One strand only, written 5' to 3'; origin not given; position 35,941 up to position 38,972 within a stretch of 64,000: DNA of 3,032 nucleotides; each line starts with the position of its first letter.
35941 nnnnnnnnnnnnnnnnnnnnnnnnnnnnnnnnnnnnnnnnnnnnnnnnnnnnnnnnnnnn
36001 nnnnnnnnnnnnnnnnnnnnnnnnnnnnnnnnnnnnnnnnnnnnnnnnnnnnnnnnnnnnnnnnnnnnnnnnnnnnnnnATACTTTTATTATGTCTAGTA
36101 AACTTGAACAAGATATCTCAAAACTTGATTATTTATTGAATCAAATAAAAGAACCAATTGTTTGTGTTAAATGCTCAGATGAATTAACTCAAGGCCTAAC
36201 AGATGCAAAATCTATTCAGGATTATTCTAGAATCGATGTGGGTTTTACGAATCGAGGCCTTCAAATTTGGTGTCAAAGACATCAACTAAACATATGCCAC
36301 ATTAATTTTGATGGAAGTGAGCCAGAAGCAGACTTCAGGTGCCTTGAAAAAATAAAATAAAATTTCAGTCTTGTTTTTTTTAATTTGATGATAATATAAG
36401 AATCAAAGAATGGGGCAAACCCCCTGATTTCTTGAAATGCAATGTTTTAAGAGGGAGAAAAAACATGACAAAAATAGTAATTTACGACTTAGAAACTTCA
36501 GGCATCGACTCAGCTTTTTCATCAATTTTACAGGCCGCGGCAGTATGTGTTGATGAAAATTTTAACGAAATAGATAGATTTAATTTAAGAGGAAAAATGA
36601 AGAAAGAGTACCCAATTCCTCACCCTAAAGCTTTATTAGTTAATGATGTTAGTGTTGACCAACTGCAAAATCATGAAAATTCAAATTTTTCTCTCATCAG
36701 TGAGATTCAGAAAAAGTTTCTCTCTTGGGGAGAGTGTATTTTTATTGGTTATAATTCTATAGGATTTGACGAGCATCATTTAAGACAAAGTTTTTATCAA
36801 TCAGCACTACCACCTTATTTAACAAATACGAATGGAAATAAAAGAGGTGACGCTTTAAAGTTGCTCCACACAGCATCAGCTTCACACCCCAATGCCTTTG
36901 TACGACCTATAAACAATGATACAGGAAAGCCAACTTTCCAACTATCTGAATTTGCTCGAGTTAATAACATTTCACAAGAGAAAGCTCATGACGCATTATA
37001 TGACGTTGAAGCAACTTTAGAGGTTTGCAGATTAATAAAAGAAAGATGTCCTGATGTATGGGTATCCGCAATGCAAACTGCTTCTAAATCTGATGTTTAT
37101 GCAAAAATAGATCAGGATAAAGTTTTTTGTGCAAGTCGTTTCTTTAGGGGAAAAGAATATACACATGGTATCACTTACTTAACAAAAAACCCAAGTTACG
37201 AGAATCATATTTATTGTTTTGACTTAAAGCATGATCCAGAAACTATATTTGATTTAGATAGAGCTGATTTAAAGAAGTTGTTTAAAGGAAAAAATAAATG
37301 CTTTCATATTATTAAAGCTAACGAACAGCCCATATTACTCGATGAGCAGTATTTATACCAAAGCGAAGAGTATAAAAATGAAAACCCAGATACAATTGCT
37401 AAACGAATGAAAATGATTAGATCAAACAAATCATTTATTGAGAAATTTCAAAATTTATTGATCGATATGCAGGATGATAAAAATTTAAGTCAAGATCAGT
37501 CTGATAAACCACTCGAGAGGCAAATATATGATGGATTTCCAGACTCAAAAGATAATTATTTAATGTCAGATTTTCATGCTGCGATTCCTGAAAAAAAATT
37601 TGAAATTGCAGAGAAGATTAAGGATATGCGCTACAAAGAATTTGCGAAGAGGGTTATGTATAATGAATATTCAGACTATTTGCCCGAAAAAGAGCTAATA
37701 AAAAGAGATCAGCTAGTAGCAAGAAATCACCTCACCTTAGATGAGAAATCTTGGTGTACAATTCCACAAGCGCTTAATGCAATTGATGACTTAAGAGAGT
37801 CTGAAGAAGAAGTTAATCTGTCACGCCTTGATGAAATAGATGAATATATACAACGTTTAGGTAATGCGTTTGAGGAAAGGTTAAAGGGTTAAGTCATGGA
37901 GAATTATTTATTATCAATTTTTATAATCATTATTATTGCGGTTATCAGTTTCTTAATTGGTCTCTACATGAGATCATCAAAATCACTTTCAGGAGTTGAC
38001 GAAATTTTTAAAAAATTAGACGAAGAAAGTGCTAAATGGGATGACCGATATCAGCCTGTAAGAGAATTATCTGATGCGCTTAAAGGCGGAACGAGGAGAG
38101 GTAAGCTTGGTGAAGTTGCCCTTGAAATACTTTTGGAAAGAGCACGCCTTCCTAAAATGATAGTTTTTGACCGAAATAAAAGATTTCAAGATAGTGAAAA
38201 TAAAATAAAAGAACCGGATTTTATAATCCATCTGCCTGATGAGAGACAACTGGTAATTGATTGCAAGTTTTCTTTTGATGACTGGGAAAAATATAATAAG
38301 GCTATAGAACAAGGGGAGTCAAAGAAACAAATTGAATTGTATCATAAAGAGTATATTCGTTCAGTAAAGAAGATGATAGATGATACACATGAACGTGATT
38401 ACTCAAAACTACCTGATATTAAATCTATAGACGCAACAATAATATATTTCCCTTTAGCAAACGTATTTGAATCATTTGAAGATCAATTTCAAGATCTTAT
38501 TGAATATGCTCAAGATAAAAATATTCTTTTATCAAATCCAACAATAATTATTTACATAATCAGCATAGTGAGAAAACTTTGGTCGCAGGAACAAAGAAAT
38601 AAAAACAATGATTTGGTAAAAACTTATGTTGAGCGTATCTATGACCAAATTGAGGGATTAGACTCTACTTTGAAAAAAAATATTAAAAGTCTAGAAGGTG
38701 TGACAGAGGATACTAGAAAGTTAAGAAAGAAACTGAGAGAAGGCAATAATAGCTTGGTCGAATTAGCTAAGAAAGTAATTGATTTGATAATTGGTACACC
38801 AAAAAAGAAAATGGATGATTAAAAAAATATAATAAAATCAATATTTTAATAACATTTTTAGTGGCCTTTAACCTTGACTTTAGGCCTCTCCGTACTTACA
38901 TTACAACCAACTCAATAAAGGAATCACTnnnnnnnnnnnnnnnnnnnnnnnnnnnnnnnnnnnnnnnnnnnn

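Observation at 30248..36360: Six-gene operon of unassigned function: LLM monooxygenase, ThDP enzyme, 'amino acid synthesis' DUF, alpha/beta hydrolase, ALDH and a small Cys/His protein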

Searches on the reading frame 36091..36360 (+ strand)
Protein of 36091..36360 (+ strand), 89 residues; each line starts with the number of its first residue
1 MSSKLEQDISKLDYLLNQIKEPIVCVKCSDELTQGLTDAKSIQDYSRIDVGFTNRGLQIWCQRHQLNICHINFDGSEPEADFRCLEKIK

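Call 4: search_protein_families(library=pfam, proteins=[window:36091-36360:+])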
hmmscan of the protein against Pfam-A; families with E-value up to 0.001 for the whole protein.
window:36091-36360:+ (89 aa): 0 families

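Call 5: search_protein_families(library=ncbifam, proteins=[window:36091-36360:+])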
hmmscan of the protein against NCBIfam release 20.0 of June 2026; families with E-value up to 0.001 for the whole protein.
window:36091-36360:+ (89 aa): 0 families

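Call 99: search_protein_families(library=pfam, proteins=[window:36091-36357:+], max_evalue=1)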
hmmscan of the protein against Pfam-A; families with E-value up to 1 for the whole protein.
window:36091-36357:+ (89 aa): 0 families

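Call 112: find_homologous_proteins(query=window:36091-36357:+, max_evalue=0.001)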
Query window:36091-36357:+ (89 aa): 87 proteins with E <= 0.001 among 87 candidates.
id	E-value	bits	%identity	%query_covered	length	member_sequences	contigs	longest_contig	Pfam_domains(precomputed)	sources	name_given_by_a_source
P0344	5.8e-53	194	98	100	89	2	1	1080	-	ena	-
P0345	7.3e-50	184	95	98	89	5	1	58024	-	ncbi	-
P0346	9.5e-50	184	94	98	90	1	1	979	-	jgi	jgi:hypothetical protein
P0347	1.3e-49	184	94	98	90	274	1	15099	-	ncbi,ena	-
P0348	1.2e-47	177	92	98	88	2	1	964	-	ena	-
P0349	1.4e-47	177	92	98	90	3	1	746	-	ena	-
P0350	2.1e-47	176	87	98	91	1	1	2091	-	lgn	-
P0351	9.4e-47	174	87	98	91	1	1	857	-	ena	-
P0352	1.3e-44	168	84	98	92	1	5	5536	-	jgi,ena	jgi:hypothetical protein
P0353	1.4e-44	167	84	98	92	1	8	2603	-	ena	-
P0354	2.5e-44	167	84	98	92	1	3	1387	-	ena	-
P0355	1.2e-43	164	83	98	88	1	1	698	-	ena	-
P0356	4.3e-42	159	78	98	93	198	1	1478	-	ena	-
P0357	2.4e-41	157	83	93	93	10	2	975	-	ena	-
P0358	5.5e-41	156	84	92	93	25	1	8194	-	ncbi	-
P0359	1.8e-40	154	78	98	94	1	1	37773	-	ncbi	-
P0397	6.1e-34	133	69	93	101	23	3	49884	-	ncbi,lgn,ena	-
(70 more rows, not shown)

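Call 113: find_encoding_contigs(protein=P0397, flank=5000, max_places=2)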
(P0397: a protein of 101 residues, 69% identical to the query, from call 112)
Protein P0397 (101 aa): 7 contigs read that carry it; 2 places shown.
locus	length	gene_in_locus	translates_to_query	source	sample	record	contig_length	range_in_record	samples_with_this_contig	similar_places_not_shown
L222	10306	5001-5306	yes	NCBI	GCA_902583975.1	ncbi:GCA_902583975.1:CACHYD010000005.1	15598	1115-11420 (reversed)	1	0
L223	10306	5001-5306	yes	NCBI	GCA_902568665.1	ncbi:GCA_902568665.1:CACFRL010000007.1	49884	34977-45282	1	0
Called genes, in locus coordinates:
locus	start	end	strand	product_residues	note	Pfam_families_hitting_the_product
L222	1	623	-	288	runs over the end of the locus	PF00892:EamA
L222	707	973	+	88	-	-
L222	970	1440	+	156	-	PF05099:TerB, PF00226:DnaJ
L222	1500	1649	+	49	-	-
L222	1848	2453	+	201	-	PF01243:PNPOx_N, PF10590:PNP_phzG_C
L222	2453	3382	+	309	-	PF01545:Cation_efflux, PF16916:ZT_dimer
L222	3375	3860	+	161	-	PF06347:SH3_4, PF08239:SH3_3 (faint)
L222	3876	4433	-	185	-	PF03350:UPF0114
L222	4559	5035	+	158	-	PF00565:SNase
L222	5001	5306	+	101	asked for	-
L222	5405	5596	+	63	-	-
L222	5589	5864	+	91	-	-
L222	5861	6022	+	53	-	-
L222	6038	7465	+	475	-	PF00929:RNase_T (weak), PF08411:ExoI_SH3 (weak), PF26016:ExoI_C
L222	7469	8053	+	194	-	PF02646:RmuC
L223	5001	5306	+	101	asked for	-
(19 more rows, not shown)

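Call 114: find_encoding_contigs(protein=P0359, flank=5000, max_places=1)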
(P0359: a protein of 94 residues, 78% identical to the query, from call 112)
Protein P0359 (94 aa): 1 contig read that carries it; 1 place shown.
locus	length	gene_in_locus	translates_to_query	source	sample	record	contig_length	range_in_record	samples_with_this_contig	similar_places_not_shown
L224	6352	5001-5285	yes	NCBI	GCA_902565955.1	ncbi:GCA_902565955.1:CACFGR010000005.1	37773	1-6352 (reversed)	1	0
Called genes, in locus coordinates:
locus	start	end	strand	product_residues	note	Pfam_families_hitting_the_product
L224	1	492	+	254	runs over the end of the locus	PF00378:ECH_1, PF16113:ECH_2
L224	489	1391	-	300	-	PF00892:EamA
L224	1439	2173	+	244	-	PF05099:TerB, PF00226:DnaJ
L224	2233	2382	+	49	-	-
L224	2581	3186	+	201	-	PF01243:PNPOx_N, PF10590:PNP_phzG_C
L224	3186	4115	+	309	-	PF01545:Cation_efflux, PF16916:ZT_dimer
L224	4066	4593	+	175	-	PF06347:SH3_4, PF08239:SH3_3 (faint)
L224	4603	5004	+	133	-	PF00565:SNase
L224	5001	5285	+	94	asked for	-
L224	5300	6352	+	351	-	?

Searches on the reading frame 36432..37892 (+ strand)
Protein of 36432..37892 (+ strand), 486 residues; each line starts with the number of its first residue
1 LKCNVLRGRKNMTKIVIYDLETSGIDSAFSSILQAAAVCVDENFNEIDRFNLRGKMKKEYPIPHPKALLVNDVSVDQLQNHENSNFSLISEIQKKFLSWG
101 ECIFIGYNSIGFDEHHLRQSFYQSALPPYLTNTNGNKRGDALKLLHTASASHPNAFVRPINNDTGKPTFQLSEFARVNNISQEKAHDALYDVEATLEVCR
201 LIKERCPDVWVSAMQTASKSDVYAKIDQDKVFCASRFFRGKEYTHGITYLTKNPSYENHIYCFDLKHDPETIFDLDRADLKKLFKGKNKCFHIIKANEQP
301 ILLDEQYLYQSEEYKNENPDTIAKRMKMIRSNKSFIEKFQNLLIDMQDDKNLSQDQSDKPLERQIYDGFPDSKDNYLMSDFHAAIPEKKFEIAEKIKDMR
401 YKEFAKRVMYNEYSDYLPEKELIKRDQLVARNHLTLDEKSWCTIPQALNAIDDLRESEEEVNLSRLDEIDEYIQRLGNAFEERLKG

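Call 4: search_protein_families(library=pfam, proteins=[window:36432-37892:+])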
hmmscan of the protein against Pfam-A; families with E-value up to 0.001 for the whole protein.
window:36432-37892:+ (486 aa): 2 families
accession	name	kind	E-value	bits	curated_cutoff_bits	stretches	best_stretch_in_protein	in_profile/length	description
PF08411.15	Exonuc_X-T_C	-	5.6e-18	65.5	27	1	231-474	19-268/269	Exonuclease C-terminal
PF00929.31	RNase_T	-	1.3e-06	29.5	24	1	16-198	1-163/164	Exonuclease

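Call 5: search_protein_families(library=ncbifam, proteins=[window:36432-37892:+])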
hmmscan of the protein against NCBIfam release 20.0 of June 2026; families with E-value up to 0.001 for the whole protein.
window:36432-37892:+ (486 aa): 4 families
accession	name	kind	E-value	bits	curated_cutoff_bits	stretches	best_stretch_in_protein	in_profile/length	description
NF008746.0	PRK11779.1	equivalog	5.2e-56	190.2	260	1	11-476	5-473/477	exodeoxyribonuclease I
TIGR01405.1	polC_Gram_pos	equivalog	2.3e-09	35.5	1043.45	1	13-215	189-363/1211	DNA polymerase III subunit alpha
NF001688.0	PRK00448.1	equivalog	5.2e-06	24.3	873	1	13-209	423-591/1445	PolC-type DNA polymerase III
NF005927.0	PRK07942.1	subfamily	9.8e-05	22.2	186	0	13-92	7-82/232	DNA polymerase III subunit epsilon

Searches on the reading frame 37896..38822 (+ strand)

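Call 4: search_protein_families(library=pfam, proteins=[window:37896-38822:+])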
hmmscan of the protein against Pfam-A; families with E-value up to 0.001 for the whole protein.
window:37896-38822:+ (308 aa): 1 family
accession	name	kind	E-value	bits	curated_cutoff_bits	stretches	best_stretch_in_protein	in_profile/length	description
PF02646.22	RmuC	-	1.8e-52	178.7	26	1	28-297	29-284/291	RmuC family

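Call 5: search_protein_families(library=ncbifam, proteins=[window:37896-38822:+])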
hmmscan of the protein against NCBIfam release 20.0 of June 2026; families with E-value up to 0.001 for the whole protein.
window:37896-38822:+ (308 aa): 2 families
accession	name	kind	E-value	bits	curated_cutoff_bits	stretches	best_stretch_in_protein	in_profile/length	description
NF007686.0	PRK10361.1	equivalog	7.2e-24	84.3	810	1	57-292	190-422/475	DNA recombination protein RmuC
NF038001.1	HYExAFE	subfamily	7e-05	22.7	60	1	73-124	7-57/166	HYExAFE family protein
